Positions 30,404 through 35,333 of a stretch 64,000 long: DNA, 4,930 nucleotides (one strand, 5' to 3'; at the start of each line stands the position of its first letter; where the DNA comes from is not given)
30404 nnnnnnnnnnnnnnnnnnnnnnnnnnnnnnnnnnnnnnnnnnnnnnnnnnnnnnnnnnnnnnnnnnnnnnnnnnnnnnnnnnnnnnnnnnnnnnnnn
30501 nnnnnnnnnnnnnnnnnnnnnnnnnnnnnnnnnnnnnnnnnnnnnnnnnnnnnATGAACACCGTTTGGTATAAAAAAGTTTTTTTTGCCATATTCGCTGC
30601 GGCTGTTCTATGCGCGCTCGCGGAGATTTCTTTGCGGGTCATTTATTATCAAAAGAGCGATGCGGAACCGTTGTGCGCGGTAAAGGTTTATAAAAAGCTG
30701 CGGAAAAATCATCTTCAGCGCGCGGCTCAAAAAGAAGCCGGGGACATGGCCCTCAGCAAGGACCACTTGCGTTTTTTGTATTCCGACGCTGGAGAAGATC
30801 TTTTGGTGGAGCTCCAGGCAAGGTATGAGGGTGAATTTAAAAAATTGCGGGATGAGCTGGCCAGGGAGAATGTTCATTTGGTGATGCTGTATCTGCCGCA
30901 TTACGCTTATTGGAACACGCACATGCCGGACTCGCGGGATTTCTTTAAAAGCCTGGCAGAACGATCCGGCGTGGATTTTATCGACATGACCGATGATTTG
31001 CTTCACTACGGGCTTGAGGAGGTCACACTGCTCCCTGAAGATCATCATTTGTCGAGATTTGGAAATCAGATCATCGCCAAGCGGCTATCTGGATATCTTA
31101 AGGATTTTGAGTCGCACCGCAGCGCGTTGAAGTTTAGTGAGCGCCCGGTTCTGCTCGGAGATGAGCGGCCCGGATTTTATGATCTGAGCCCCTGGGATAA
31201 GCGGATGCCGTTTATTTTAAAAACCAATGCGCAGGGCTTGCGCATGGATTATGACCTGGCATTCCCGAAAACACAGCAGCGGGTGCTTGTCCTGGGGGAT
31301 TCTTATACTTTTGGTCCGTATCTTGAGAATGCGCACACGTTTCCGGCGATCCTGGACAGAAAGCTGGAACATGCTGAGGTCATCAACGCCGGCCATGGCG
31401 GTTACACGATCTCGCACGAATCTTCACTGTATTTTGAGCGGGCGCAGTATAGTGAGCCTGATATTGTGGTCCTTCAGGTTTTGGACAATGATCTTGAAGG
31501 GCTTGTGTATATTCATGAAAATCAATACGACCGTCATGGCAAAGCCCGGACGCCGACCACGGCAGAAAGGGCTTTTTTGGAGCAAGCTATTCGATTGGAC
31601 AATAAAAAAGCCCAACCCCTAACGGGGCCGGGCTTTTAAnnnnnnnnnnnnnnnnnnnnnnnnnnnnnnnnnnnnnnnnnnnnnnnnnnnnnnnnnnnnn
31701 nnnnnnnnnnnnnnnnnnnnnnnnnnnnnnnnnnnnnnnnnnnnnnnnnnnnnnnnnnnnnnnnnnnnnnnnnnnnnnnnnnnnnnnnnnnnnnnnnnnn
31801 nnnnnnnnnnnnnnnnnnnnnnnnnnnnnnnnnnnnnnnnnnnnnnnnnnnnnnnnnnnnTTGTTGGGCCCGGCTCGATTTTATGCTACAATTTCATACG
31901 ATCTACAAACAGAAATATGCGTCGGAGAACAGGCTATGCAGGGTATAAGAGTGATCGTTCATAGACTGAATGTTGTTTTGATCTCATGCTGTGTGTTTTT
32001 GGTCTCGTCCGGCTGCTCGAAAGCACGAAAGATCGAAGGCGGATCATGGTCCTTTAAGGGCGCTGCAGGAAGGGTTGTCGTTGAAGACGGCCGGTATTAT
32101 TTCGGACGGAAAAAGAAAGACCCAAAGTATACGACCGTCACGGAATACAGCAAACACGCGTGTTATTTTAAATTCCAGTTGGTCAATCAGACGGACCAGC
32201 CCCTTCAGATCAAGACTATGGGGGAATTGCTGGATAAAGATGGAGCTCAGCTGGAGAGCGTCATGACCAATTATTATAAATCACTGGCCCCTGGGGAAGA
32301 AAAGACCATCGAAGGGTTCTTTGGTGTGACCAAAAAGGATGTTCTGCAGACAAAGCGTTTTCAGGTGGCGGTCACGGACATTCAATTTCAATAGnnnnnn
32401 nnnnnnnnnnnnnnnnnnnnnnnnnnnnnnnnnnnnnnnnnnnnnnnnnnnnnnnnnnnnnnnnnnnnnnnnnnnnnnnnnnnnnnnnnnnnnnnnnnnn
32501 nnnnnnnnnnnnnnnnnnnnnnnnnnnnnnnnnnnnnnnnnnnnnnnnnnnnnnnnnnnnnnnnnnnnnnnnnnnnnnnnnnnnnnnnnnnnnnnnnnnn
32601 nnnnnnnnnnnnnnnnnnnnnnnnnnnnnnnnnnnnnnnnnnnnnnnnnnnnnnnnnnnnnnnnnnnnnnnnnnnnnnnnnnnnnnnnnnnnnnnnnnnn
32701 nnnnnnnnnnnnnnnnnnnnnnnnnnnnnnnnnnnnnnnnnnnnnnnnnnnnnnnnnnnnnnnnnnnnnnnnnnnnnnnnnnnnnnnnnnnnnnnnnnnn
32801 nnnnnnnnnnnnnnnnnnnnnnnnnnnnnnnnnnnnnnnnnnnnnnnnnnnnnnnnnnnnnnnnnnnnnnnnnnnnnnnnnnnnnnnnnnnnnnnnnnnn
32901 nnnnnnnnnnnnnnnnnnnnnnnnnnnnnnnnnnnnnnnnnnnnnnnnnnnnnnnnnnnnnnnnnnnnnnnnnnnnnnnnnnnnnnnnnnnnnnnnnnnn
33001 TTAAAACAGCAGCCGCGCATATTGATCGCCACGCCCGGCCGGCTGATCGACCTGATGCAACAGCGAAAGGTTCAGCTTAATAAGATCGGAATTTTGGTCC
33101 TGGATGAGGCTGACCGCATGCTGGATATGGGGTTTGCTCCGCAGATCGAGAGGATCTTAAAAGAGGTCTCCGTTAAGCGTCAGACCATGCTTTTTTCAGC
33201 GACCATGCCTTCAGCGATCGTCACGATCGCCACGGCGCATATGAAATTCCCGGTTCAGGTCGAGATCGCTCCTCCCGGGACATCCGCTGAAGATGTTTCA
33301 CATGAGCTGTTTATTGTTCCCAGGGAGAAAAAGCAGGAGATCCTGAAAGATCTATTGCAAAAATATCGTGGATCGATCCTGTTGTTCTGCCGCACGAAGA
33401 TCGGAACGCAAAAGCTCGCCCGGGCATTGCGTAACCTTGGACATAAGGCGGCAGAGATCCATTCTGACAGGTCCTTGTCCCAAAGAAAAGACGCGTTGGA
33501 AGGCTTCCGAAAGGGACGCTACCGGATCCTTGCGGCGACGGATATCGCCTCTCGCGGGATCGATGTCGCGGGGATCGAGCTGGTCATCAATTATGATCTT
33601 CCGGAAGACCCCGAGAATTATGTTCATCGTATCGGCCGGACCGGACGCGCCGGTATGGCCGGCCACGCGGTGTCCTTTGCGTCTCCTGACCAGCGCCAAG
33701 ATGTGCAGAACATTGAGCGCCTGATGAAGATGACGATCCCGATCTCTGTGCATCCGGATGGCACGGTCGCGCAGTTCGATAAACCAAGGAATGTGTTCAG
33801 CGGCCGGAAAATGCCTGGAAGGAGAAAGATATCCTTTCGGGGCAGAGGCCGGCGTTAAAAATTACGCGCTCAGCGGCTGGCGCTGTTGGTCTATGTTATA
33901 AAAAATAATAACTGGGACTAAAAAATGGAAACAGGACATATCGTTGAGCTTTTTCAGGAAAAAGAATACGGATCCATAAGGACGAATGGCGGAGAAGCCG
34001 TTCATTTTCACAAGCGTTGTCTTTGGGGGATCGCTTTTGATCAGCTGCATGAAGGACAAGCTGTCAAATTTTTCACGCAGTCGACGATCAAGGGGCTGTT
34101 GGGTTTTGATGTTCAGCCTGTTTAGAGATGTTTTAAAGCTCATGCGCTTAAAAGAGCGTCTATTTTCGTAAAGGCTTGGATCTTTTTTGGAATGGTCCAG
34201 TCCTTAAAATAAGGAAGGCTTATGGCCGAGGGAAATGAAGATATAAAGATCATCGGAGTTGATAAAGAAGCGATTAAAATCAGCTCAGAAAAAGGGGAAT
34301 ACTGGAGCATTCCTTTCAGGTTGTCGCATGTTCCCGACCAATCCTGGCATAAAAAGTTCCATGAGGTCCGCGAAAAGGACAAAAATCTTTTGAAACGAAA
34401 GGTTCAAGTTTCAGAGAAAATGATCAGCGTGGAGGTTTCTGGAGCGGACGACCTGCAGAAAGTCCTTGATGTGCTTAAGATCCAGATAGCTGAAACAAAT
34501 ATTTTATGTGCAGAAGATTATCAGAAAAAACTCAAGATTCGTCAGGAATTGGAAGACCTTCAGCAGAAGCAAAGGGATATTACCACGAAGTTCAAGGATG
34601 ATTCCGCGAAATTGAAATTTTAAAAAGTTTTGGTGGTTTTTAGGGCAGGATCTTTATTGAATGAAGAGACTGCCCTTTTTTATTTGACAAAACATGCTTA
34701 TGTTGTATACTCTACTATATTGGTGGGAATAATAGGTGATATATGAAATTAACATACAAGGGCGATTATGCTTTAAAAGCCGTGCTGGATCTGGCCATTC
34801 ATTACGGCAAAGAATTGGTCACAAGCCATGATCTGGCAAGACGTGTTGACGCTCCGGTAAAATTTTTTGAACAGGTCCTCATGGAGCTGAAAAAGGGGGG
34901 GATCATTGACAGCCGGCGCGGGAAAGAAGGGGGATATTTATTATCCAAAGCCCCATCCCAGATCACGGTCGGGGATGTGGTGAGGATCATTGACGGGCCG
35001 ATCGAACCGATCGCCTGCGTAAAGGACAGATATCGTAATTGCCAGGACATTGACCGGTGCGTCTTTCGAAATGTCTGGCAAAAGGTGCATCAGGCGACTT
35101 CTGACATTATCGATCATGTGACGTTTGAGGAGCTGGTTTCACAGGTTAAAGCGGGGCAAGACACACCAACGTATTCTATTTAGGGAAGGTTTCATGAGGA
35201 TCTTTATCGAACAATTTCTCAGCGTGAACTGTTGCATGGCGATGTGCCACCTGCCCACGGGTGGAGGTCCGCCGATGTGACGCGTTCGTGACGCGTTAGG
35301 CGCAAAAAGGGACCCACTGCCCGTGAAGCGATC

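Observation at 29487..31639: Tandem SGNH-like paralogs with a ~177-bp perfectly identical gene-conversion tract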

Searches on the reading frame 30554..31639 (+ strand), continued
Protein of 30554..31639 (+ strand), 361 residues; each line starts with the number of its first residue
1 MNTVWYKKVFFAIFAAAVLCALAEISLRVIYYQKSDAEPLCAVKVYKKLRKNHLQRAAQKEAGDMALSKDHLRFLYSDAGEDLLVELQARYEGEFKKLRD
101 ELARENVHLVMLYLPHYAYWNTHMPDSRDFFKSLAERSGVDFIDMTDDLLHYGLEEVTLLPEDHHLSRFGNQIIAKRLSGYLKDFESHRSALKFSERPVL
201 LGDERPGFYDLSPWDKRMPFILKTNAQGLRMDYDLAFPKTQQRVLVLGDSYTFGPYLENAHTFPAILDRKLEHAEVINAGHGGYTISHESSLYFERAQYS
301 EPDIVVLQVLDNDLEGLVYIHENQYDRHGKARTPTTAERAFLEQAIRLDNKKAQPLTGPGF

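Call 55: search_solved_structures(query=A2, max_evalue=1, show_alignments=2)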
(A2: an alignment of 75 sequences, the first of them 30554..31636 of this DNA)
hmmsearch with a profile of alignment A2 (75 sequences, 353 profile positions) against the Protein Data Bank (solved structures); distinct sequences matched with E-value up to 1: 52.
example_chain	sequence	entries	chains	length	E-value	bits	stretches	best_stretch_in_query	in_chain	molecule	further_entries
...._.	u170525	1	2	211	1.1e-10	44.3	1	247-289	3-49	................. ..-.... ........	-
7ddy_D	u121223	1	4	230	7e-09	38.4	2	241-319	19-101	G-D-S-L family lipolytic protein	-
1jrl_A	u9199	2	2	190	1.4e-08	37.3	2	248-317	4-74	Acyl-CoA Thioesterase I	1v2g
5tid_A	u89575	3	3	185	2.6e-08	36.5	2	248-316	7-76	Acyl-CoA thioesterase I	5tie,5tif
1ivn_A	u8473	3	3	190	2.9e-08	36.3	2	248-317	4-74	Thioesterase I | Acyl-CoA thioesterase I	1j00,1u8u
5tic_A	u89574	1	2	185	6e-08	35.3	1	248-316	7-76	Acyl-CoA thioesterase I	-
6lfc_A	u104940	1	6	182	1.1e-07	34.5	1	248-317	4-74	Acyl-CoA thioesterase I also functions as protease I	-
6lfb_A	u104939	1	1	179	1.3e-07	34.2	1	248-316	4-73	Acyl-CoA thioesterase I also functions as protease I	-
9ge8_T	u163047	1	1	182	5.3e-07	32.2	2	248-316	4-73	Thioesterase 1/protease 1/lysophospholipase L1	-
4rsh_A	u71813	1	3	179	8.4e-07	31.5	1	245-314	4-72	Lipolytic protein G-D-S-L family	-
1yzf_A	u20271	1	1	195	4.6e-06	29.1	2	247-317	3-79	lipase/acylhydrolase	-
3rjt_A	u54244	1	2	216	5.2e-06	28.9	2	92-182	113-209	Lipolytic protein G-D-S-L family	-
7c29_A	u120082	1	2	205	5.2e-05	25.6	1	248-319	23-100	Carboxylesterase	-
3w7v_A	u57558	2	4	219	5.5e-05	25.6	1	92-185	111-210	Acetyl xylan esterase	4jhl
5bn1_A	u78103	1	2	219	5.5e-05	25.5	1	92-185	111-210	Acetyl xylan esterase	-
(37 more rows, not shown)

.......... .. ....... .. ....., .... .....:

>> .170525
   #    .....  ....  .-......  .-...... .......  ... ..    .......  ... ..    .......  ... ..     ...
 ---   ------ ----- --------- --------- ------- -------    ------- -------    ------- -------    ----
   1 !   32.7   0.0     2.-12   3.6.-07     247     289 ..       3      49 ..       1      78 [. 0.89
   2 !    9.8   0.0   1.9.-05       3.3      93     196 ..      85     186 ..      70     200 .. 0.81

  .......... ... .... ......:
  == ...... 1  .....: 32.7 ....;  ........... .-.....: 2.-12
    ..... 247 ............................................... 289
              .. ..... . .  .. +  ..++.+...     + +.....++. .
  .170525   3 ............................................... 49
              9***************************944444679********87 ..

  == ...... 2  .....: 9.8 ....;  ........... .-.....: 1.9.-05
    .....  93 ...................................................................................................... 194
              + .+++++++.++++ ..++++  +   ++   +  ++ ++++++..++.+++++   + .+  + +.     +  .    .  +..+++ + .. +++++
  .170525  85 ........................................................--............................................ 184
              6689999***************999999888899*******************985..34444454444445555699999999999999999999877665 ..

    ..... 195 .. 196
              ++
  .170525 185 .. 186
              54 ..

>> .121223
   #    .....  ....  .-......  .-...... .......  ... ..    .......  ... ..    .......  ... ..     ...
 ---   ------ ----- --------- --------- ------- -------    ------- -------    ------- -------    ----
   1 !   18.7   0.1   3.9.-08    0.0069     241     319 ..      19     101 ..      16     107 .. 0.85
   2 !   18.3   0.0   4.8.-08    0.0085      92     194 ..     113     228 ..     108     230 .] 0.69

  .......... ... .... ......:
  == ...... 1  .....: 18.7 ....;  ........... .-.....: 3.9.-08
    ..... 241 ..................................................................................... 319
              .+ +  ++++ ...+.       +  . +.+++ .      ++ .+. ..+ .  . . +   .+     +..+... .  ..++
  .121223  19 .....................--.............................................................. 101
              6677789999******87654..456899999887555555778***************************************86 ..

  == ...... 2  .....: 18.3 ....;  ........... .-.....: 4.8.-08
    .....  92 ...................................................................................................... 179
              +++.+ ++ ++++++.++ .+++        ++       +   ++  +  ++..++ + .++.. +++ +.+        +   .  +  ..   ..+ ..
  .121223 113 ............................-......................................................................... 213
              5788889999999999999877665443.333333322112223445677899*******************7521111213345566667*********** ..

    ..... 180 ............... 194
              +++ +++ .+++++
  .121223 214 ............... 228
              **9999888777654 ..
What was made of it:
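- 31295..31303 (+): g2 block I, G248-D249-S250 (the nucleophile). Profile alignment to canonical SGNH block I (call 55).
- On AlgX family (AlgJ/AlgX-type permuted SGNH): Family profile positions 241-319 align to the N-terminal blocks I-III of canonical SGNH enzymes, and positions 92-196 align to their C-terminal block V region (call 55).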

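Call 65: find_encoding_contigs(protein=P0047, flank=3000)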
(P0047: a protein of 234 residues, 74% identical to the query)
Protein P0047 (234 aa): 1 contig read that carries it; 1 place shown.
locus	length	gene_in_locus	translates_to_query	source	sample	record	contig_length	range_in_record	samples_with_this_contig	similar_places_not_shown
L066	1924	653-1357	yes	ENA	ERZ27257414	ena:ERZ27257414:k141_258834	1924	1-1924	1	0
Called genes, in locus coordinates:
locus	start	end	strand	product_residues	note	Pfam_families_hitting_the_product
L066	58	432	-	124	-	PF02915:Rubrerythrin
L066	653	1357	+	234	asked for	-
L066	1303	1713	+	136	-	PF13472:Lipase_GDSL_2 (weak)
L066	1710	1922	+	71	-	?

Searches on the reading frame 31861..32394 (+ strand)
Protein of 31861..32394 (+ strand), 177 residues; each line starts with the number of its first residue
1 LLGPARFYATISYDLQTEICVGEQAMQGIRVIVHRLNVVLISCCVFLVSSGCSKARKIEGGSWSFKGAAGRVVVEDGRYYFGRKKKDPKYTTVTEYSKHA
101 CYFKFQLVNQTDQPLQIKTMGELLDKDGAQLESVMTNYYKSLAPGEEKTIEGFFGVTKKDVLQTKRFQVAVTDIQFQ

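Call 6: search_protein_families(library=pfam, proteins=[window:31861-32394:+], max_evalue=1)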
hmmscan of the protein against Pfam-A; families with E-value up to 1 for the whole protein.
window:31861-32394:+ (177 aa): 0 families

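Call 7: search_protein_families(library=ncbifam, proteins=[window:31861-32394:+], max_evalue=1)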
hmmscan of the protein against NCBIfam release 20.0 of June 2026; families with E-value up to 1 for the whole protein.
window:31861-32394:+ (177 aa): 1 family
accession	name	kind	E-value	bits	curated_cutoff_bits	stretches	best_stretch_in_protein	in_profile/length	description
NF038353.1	FxLYD_dom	domain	0.00017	21.4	23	1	107-156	10-59/71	FxLYD domain-containing protein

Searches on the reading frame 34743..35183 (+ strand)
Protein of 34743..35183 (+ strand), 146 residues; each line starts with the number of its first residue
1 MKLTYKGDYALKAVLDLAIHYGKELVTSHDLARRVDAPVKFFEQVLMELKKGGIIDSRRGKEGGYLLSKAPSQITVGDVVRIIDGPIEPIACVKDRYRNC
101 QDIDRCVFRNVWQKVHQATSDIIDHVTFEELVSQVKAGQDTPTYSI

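Call 28: search_protein_families(library=pfam, proteins=[window:34743-35183:+], max_evalue=0.001)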
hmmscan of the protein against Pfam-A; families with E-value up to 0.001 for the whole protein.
window:34743-35183:+ (146 aa): 1 family
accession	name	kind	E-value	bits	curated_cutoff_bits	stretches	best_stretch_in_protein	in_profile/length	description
PF02082.26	Rrf2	-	4e-38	131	30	1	3-133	1-131/132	Iron-dependent Transcriptional regulator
